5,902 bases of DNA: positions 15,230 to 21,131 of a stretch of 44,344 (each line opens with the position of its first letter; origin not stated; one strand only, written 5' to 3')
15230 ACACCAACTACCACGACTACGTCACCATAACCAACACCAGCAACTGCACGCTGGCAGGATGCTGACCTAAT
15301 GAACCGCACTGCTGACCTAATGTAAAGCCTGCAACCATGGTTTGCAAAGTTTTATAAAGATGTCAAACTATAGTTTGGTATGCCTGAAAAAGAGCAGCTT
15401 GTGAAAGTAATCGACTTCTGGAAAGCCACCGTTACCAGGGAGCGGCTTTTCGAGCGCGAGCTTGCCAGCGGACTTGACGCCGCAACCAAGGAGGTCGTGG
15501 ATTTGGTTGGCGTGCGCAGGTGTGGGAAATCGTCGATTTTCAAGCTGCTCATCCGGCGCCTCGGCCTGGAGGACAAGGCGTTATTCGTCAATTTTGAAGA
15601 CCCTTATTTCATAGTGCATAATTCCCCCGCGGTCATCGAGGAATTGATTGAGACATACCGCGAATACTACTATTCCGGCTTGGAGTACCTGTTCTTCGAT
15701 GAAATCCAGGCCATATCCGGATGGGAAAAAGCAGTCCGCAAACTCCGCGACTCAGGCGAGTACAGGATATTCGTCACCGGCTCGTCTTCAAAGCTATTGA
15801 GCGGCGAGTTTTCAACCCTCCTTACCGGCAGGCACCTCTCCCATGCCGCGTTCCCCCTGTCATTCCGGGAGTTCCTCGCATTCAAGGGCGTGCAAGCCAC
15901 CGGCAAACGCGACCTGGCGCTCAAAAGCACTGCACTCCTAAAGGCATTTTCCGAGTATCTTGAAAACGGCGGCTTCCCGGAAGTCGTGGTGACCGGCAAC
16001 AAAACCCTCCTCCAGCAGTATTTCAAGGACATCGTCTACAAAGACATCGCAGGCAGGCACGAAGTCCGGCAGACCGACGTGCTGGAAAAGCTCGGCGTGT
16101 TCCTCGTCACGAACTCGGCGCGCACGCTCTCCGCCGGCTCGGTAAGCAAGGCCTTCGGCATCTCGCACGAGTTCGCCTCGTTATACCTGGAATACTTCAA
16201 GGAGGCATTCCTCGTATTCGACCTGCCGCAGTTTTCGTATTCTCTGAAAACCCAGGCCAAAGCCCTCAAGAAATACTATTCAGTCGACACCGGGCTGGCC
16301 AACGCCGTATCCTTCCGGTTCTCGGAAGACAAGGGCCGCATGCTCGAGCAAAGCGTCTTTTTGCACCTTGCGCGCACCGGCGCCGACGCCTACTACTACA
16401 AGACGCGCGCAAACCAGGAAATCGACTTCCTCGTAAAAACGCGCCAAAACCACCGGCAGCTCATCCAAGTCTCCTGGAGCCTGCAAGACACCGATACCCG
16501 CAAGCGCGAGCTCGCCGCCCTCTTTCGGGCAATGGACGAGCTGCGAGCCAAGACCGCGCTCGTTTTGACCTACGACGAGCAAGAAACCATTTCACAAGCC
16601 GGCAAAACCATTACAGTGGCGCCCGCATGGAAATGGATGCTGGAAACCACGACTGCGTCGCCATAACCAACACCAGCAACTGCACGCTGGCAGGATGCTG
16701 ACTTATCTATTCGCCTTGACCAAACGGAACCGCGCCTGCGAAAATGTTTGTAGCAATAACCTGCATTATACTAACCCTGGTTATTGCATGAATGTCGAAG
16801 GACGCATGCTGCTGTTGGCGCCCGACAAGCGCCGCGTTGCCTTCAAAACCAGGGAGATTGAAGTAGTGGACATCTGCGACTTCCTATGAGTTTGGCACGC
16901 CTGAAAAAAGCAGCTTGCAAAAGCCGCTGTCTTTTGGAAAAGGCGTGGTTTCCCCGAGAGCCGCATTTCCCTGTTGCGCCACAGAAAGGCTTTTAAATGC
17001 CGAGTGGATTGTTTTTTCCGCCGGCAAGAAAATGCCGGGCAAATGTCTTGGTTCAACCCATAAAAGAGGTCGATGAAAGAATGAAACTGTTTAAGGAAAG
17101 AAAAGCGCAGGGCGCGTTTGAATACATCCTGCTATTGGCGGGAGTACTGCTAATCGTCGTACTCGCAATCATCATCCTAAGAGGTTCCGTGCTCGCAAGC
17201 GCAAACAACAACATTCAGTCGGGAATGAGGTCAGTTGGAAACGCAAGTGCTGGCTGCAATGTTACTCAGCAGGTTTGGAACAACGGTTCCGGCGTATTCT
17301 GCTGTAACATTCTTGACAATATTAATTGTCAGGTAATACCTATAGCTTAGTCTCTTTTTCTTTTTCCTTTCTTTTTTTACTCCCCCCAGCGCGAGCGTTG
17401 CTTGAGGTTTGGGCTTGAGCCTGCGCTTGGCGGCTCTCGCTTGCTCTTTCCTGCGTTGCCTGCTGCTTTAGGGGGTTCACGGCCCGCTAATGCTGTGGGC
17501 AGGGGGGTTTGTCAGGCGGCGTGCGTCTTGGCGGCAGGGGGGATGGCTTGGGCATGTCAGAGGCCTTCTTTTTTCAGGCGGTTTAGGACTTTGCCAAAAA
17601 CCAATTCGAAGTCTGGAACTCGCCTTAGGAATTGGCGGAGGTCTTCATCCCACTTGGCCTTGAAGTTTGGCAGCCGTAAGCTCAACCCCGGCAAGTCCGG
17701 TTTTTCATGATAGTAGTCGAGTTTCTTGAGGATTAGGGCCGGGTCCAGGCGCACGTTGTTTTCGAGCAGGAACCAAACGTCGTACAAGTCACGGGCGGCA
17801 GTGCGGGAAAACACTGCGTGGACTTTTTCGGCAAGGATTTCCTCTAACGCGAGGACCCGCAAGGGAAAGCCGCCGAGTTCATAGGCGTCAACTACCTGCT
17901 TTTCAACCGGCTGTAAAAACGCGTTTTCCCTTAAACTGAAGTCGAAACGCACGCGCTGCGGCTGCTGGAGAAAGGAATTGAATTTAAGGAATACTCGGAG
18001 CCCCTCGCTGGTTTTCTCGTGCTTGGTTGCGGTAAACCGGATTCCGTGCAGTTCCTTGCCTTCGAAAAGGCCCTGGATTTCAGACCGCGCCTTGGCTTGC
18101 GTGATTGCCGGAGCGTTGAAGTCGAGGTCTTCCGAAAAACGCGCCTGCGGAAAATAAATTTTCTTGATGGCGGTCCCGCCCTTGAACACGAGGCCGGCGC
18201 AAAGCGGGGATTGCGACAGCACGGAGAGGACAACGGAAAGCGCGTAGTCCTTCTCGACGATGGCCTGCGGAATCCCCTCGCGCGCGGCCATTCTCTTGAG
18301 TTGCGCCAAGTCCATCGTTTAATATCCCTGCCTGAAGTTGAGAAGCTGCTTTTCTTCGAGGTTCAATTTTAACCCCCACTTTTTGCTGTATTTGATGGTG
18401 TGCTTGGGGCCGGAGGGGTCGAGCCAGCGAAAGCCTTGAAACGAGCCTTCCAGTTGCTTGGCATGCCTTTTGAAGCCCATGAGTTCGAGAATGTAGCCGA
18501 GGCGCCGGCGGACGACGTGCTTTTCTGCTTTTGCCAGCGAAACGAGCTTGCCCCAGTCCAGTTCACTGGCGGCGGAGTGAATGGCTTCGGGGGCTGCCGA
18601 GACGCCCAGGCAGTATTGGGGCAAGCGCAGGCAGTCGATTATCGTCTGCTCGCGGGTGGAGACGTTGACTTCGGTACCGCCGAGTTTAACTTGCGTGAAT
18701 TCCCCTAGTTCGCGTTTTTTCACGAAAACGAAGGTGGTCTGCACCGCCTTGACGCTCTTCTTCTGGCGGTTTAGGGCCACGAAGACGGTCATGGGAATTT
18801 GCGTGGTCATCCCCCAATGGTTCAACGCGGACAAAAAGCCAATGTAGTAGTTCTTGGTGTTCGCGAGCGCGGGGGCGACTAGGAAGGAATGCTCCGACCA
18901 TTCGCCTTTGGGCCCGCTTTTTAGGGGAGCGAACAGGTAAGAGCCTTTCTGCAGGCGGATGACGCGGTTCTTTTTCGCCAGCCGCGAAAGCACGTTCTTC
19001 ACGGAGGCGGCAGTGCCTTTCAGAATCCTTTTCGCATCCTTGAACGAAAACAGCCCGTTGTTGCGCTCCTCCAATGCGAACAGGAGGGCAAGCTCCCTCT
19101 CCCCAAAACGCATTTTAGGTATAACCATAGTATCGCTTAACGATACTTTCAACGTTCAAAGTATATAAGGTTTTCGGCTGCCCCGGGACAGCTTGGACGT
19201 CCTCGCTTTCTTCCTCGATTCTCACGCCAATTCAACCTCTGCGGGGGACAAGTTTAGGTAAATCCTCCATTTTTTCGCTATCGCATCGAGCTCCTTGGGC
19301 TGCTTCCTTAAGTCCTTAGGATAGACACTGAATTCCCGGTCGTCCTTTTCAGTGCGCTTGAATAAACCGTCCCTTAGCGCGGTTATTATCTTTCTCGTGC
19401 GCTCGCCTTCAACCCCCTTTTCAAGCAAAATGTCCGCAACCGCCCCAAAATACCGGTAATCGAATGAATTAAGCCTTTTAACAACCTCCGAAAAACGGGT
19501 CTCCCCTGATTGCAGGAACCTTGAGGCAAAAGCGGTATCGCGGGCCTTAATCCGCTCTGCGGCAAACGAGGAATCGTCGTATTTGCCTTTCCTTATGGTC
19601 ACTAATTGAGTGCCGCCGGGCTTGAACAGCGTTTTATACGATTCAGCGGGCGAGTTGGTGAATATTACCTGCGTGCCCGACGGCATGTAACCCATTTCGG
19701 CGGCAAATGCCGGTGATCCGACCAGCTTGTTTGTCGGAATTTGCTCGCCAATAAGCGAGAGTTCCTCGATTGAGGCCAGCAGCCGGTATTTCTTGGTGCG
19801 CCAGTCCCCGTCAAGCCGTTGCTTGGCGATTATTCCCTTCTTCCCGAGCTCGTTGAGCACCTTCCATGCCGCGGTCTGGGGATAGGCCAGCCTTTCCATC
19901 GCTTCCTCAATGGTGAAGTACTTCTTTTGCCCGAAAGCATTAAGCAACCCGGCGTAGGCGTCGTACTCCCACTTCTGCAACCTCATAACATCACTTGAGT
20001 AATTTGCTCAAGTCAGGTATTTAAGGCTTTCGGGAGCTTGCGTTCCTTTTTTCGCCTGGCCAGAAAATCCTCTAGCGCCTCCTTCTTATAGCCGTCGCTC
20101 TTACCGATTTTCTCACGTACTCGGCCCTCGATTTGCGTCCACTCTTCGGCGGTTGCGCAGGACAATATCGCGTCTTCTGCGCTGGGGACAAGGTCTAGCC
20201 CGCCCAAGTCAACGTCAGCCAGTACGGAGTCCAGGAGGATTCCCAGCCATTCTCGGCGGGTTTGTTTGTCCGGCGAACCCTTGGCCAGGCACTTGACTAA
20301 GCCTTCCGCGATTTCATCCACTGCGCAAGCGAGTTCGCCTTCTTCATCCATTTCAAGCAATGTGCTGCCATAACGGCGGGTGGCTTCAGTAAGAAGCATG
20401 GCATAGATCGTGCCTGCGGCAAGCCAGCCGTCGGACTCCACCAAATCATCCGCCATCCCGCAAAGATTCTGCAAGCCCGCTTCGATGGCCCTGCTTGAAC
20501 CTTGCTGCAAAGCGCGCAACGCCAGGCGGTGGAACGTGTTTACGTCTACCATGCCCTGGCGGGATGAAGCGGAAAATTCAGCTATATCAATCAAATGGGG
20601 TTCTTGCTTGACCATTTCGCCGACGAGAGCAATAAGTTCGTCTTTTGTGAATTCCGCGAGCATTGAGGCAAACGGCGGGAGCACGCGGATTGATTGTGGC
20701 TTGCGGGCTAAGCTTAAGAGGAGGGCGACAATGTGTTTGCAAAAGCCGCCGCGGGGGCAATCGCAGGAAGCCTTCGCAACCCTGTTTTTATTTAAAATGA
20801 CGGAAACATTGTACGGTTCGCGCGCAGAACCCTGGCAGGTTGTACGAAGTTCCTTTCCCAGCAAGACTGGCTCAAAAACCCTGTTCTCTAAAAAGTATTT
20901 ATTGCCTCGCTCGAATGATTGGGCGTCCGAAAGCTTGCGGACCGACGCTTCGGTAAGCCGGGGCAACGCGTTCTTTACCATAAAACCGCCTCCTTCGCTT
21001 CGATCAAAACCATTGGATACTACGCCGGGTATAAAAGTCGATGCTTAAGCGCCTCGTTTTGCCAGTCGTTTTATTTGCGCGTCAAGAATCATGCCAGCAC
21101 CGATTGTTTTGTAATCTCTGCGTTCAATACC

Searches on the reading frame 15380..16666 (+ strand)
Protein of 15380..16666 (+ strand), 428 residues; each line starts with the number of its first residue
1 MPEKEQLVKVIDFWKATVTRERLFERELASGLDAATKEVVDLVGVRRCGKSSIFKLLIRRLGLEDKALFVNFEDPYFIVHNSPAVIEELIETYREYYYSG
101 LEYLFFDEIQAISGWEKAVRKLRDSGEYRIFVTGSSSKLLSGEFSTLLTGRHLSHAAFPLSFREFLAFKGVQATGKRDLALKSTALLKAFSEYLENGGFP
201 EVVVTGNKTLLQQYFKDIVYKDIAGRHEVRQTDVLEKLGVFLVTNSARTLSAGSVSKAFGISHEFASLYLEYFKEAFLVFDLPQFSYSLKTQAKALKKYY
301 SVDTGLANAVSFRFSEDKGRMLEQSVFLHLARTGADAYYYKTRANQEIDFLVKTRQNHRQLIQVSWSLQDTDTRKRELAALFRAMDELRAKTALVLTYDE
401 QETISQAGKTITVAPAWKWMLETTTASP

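Call 78: search_protein_families(library=pfam, proteins=[window:15380-16666:+], max_evalue=0.001)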
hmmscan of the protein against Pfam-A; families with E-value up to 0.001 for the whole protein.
window:15380-16666:+ (428 aa): 2 families
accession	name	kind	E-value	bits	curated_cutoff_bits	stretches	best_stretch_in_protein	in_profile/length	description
PF13173.12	AAA_14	-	4.6e-33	114.4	27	1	38-166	3-129/129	AAA domain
PF13635.12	DUF4143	-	6.8e-26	91.4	28.1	1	221-366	2-159/160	Domain of unknown function (DUF4143)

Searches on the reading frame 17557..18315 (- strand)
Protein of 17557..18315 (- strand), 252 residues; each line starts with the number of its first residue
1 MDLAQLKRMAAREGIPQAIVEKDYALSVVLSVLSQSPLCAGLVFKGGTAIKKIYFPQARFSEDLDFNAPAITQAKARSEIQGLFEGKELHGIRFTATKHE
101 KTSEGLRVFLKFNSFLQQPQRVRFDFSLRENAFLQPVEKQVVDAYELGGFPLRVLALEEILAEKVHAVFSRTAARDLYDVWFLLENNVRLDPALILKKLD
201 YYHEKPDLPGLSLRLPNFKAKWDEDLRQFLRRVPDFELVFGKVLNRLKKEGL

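Call 78: search_protein_families(library=pfam, proteins=[window:17557-18315:-], max_evalue=0.001)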
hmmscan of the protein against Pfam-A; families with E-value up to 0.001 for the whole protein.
window:17557-18315:- (252 aa): 1 family
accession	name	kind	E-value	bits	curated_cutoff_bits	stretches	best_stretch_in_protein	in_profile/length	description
PF08843.17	AbiEii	-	3.3e-37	129.1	22.5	1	30-238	3-228/238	Nucleotidyl transferase AbiEii toxin, Type IV TA system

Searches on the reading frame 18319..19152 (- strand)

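Call 78: search_protein_families(library=pfam, proteins=[window:18319-19152:-], max_evalue=0.001)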
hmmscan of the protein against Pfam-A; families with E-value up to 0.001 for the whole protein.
window:18319-19152:- (277 aa): 3 families
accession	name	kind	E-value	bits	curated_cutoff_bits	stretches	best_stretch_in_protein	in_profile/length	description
PF09407.15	AbiEi_1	-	3e-11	44.2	22.2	1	98-224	14-142/142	AbiEi antitoxin C-terminal domain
PF19570.5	DUF6088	-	1e-07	32.3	25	1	45-145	23-124/172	Family of unknown function (DUF6088)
PF13338.12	AbiEi_4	-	1.6e-06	28.5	25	1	24-74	3-48/49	Transcriptional regulator, AbiEi antitoxin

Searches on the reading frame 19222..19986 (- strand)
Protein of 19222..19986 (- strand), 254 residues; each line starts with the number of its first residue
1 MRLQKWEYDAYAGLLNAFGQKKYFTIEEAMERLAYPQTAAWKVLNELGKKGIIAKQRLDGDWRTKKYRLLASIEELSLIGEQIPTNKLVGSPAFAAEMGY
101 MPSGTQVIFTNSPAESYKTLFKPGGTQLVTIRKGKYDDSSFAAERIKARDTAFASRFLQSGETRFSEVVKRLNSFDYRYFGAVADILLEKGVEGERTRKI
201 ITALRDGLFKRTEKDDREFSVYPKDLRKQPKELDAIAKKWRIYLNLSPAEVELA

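Call 78: search_protein_families(library=pfam, proteins=[window:19222-19986:-], max_evalue=0.001)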
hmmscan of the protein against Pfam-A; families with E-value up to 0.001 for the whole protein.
window:19222-19986:- (254 aa): 1 family
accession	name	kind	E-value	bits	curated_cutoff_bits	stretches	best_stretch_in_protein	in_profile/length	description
PF01978.25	TrmB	-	8.7e-05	22.7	25.6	1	3-68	6-63/68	Sugar-specific transcriptional regulator TrmB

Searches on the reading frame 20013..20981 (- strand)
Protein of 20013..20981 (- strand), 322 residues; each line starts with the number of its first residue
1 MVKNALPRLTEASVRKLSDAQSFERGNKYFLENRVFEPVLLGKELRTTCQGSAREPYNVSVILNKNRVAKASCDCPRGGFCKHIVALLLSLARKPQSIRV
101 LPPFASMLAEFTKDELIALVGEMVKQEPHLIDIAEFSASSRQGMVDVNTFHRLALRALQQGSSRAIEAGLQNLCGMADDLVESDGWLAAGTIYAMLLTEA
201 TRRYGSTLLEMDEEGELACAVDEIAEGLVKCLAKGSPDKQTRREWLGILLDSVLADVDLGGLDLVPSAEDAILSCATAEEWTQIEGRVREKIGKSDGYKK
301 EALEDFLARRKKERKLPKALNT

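Call 40: search_protein_families(library=pfam, proteins=[window:20013-20981:-], max_evalue=0.05)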
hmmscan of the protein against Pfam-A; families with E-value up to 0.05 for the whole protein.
window:20013-20981:- (322 aa): 1 family
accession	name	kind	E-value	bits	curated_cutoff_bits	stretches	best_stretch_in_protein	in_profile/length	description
PF04434.22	SWIM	-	3.2e-08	33.4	19.6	1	57-91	1-37/38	SWIM zinc finger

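Call 74: search_protein_families(library=padloc, proteins=[window:20013-20981:-], max_evalue=0.01)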
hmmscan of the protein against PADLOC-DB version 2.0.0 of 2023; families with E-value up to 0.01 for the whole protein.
window:20013-20981:- (322 aa): 2 families
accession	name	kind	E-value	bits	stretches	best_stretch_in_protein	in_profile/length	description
PDLC05053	PDC-S62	-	1.2e-08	32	1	9-159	9-163/566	-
PDLC02851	DpdE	-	1.8e-08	30.6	1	6-94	4-99/1055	DpdE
